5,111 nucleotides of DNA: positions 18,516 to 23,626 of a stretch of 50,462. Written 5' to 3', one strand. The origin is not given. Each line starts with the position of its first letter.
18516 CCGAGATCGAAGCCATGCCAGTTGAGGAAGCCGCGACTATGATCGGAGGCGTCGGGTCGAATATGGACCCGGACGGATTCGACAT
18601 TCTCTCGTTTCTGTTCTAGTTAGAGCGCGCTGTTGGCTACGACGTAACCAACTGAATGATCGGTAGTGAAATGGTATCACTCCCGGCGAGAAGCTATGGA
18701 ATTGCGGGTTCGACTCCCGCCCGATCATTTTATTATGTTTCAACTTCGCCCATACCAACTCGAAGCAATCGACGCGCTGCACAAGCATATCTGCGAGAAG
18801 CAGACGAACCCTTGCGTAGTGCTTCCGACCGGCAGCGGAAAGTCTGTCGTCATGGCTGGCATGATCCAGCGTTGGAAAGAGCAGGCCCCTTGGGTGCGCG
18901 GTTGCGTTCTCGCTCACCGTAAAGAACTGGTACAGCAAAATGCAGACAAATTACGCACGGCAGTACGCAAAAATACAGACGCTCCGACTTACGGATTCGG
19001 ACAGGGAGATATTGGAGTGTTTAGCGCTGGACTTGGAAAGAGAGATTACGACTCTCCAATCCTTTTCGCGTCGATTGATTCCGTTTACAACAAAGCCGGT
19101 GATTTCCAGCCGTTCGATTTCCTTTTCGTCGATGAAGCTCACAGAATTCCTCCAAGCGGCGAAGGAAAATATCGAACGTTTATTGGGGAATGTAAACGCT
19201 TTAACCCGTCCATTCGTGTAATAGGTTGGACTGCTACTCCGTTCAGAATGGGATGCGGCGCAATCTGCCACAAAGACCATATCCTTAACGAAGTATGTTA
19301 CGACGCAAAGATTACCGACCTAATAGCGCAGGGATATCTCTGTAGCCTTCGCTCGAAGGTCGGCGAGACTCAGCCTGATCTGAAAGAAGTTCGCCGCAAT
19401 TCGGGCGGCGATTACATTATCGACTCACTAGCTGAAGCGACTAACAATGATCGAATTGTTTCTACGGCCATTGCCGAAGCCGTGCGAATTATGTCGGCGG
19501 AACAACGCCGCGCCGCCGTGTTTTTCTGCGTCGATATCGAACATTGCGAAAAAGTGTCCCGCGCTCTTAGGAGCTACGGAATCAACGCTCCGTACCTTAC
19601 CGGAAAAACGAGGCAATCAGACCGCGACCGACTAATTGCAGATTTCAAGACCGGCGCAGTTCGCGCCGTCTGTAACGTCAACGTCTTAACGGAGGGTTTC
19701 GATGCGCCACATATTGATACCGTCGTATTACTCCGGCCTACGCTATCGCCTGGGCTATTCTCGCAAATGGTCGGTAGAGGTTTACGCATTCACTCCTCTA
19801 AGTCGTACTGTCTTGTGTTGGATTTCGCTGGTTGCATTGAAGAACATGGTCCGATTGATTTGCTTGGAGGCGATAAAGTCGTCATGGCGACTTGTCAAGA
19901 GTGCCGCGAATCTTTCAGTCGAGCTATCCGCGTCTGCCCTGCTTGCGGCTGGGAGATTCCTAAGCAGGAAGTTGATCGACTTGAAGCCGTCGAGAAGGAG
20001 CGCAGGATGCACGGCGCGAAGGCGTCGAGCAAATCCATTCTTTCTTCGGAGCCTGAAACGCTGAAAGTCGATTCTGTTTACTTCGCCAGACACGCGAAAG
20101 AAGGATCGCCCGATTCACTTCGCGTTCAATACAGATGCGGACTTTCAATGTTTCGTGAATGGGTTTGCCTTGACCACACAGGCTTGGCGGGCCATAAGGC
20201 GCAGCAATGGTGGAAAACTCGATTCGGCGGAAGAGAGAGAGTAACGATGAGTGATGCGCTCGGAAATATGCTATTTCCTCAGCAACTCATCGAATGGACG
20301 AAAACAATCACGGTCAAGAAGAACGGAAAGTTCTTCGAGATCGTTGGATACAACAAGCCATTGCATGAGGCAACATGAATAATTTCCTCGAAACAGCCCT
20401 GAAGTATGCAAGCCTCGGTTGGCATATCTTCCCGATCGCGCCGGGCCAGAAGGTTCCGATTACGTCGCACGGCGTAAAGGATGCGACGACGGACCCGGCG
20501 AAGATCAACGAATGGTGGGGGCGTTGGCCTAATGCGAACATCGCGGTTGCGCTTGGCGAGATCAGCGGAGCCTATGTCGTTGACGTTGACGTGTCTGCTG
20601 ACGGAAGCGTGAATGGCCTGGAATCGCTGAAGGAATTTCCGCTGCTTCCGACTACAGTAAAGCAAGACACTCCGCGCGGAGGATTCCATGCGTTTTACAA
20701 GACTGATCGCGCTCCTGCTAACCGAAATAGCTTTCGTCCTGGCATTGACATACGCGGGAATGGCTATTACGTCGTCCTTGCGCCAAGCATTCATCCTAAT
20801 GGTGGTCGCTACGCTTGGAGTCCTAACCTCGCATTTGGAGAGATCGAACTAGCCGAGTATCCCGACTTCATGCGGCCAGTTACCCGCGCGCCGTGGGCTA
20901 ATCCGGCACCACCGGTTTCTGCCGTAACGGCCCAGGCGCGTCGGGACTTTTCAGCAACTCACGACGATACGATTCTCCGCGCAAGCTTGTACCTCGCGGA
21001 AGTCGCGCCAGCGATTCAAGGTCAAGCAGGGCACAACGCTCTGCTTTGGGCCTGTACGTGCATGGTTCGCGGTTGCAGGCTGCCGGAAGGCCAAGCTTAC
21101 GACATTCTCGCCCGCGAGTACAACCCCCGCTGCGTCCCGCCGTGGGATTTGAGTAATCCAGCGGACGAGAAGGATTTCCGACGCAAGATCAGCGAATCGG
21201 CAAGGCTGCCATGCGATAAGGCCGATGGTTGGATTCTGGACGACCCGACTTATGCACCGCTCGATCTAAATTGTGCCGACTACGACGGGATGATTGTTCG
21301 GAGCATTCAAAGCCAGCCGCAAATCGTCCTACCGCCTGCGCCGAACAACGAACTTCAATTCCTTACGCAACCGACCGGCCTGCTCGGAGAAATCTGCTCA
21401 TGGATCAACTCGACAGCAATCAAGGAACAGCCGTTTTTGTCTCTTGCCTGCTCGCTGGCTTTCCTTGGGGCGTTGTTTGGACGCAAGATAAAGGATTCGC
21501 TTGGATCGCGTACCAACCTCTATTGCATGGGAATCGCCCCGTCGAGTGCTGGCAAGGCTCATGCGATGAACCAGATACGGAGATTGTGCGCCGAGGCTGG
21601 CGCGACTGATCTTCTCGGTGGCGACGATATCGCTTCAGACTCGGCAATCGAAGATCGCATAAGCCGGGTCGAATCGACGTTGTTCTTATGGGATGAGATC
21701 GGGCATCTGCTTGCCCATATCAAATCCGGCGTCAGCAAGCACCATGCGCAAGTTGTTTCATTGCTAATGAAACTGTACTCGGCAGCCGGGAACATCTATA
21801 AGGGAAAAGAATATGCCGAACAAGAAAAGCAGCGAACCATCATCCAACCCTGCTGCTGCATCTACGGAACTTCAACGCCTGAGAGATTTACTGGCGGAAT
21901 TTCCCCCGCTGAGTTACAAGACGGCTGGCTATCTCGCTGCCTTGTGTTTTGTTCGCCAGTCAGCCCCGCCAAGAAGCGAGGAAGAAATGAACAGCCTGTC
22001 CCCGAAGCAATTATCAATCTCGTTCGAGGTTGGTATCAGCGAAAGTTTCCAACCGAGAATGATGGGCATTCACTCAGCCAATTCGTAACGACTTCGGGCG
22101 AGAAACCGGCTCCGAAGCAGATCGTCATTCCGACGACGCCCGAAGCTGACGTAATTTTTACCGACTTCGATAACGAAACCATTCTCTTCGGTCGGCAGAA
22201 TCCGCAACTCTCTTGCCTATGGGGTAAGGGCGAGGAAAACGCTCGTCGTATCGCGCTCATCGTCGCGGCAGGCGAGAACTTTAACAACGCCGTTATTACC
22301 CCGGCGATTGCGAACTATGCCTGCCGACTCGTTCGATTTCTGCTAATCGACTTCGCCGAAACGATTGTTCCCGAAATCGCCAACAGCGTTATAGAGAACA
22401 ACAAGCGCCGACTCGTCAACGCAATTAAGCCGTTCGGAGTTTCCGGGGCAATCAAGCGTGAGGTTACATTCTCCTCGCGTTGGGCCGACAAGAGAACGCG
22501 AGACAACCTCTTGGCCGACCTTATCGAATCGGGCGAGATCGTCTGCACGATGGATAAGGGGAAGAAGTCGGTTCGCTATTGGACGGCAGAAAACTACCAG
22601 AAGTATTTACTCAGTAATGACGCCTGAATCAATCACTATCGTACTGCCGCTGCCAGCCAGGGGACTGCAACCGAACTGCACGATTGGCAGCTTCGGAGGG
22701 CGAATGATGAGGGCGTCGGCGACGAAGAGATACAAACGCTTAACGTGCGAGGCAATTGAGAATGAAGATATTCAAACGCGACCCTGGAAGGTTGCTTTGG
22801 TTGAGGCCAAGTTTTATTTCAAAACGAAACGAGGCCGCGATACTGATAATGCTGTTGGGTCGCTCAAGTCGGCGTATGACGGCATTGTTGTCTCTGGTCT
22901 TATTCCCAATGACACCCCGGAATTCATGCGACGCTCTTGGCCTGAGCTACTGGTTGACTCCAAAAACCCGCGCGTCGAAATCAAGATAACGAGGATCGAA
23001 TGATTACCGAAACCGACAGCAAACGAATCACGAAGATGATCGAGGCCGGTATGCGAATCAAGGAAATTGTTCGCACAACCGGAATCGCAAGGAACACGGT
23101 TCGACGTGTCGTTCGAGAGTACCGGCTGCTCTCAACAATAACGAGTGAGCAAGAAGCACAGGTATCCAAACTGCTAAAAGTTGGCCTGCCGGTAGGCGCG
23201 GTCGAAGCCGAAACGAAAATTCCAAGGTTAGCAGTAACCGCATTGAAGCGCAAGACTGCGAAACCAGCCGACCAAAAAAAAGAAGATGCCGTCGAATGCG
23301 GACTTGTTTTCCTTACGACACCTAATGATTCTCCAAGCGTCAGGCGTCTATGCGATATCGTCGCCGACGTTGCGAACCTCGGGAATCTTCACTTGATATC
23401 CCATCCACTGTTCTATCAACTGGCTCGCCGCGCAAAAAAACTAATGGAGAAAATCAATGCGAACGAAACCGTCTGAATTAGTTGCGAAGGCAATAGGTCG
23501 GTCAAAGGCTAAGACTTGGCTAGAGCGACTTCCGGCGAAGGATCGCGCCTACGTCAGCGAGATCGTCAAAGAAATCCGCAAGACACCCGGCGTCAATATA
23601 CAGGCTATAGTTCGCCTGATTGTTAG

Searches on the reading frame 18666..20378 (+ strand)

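Call 11: search_protein_families(library=phrogs, proteins=[window:18666-20378:+], max_evalue=0.001)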
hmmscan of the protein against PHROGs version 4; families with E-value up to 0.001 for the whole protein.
window:18666-20378:+ (570 aa): 8 families
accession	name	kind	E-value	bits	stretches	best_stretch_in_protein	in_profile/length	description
phrog_16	-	DNA, RNA and nucleotide metabolism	1e-95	322.9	1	23-563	269-759/986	DNA helicase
phrog_16694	-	unknown function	2.1e-16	60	2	261-377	541-662/1010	-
phrog_9690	-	DNA, RNA and nucleotide metabolism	2.7e-11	44.1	1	209-389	93-270/306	DNA helicase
phrog_62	-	DNA, RNA and nucleotide metabolism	1.1e-08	34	1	14-194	685-851/1881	DNA helicase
phrog_2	-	head and packaging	5.3e-06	26.4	1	23-163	262-377/807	terminase large subunit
phrog_16259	-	DNA, RNA and nucleotide metabolism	7.1e-06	26.5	1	23-160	114-235/330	DNA helicase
phrog_2488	-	DNA, RNA and nucleotide metabolism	1.7e-05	24.8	1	21-98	13-93/579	DNA helicase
phrog_32711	-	unknown function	5.7e-05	22.2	1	276-379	339-443/956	-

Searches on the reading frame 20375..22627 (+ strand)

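Call 11: search_protein_families(library=phrogs, proteins=[window:20375-22627:+], max_evalue=0.001)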
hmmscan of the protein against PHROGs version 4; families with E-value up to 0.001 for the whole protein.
window:20375-22627:+ (750 aa): 12 families
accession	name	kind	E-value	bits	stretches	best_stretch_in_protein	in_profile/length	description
phrog_3022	-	DNA, RNA and nucleotide metabolism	5.9e-72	244.2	2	323-701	348-742/788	DNA primase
phrog_1156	-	DNA, RNA and nucleotide metabolism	4.3e-34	119.2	1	1-167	10-188/855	DNA primase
phrog_5852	-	DNA, RNA and nucleotide metabolism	2.3e-30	106.7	1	6-149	68-228/242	DNA polymerase/primase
phrog_5177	-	DNA, RNA and nucleotide metabolism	1.7e-20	73.6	1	2-145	18-165/876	DNA polymerase/primase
phrog_695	-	DNA, RNA and nucleotide metabolism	2.8e-19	70.3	1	1-253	5-242/704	DNA polymerase/primase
phrog_10514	-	DNA, RNA and nucleotide metabolism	4.5e-19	69.2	1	325-737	332-746/750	DNA primase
phrog_906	-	DNA, RNA and nucleotide metabolism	1.8e-14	54.4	1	31-151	82-231/872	DNA polymerase/primase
phrog_10729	-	DNA, RNA and nucleotide metabolism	1.8e-09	37.4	1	5-149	15-161/722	DNA polymerase/primase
phrog_25777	-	DNA, RNA and nucleotide metabolism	3.3e-06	26.5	1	331-471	422-560/907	DNA primase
phrog_33132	-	DNA, RNA and nucleotide metabolism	7.3e-05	22.6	1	330-409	21-100/495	DNA primase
phrog_19930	-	DNA, RNA and nucleotide metabolism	8.8e-05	21.9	1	3-112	9-124/865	DNA polymerase/primase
phrog_5311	-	DNA, RNA and nucleotide metabolism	0.00017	21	0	361-406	289-336/692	helicase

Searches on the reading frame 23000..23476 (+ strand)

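Call 11: search_protein_families(library=phrogs, proteins=[window:23000-23476:+], max_evalue=0.001)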
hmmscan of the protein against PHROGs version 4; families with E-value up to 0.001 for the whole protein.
window:23000-23476:+ (158 aa): 0 families

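Call 29: search_protein_families(library=pfam, proteins=[window:23000-23476:+], max_evalue=1)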
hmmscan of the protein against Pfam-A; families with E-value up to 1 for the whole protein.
window:23000-23476:+ (158 aa): 11 families
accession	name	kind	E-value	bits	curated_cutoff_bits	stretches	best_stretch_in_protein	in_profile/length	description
PF02796.21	HTH_7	-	2.2e-07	31.3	23.8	1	6-38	10-42/45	Helix-turn-helix domain of resolvase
PF13384.12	HTH_23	-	0.00013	22.2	24.6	1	13-42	13-42/50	Homeodomain-like domain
PF13551.12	HTH_29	-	0.0029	18.1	28.1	1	12-42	6-37/64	Winged helix-turn helix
PF09339.16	HTH_IclR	-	0.0033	17.6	22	1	17-38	18-39/52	IclR helix-turn-helix domain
PF13518.12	HTH_28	-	0.0071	16.9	25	1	14-42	10-37/52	Helix-turn-helix domain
PF15978.11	TnsD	-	0.008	15.7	32.4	1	8-55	189-237/355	Tn7-like transposition protein D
PF13443.12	HTH_26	-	0.013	16.1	22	1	13-39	6-32/63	Cro/C1-type HTH DNA-binding domain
PF04218.19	CENP-B_N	-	0.025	14.6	21.2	1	9-39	14-44/53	CENP-B N-terminal DNA-binding domain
PF01527.26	HTH_Tnp_1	-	0.048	14.3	24.1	1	12-46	17-50/75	Transposase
PF03102.20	NeuB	-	0.1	12.5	22.1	1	93-149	61-117/241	NeuB family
PF17462.7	DUF5424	-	0.11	12.9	25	1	5-113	58-155/175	Family of unknown function (DUF5424)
